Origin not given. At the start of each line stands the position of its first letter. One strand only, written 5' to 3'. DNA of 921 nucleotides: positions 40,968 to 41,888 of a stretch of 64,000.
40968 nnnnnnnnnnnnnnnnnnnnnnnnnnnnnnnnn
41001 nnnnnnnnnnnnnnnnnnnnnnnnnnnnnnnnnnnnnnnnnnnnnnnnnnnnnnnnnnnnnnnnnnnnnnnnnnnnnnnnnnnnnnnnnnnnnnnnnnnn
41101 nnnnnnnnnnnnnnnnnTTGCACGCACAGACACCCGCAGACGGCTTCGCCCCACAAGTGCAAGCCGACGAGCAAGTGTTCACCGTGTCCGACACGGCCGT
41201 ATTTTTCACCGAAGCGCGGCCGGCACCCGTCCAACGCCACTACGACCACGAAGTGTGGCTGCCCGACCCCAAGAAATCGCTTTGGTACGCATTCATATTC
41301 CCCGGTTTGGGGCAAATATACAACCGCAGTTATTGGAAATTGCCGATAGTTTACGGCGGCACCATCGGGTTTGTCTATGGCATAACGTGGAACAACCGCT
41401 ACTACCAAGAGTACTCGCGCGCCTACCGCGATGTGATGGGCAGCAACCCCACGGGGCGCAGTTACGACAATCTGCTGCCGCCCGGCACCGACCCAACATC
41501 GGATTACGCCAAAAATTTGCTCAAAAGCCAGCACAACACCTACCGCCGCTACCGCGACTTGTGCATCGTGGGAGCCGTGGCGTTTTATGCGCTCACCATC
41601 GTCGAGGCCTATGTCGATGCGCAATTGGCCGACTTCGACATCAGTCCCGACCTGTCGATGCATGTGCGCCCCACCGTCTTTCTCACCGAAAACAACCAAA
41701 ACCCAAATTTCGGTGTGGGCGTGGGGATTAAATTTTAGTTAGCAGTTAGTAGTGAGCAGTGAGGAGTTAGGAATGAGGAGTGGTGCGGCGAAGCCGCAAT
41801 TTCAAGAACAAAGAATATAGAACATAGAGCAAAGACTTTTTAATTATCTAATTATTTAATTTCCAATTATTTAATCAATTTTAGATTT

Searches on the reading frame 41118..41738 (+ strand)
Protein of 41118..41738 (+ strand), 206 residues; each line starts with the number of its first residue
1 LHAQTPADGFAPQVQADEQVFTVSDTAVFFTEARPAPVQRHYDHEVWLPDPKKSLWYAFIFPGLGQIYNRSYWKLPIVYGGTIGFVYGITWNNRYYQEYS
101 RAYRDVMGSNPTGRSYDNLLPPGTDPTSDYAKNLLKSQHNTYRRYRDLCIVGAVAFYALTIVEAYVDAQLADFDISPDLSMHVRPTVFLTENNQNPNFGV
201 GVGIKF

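Call 13: search_protein_families(library=pfam, proteins=[window:41118-41738:+])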
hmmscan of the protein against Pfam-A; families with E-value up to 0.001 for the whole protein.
window:41118-41738:+ (206 aa): 1 family
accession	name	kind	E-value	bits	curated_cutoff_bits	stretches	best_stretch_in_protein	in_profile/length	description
PF18935.5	DUF5683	-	2.5e-52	177.3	26.7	1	48-206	2-151/151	Family of unknown function (DUF5683)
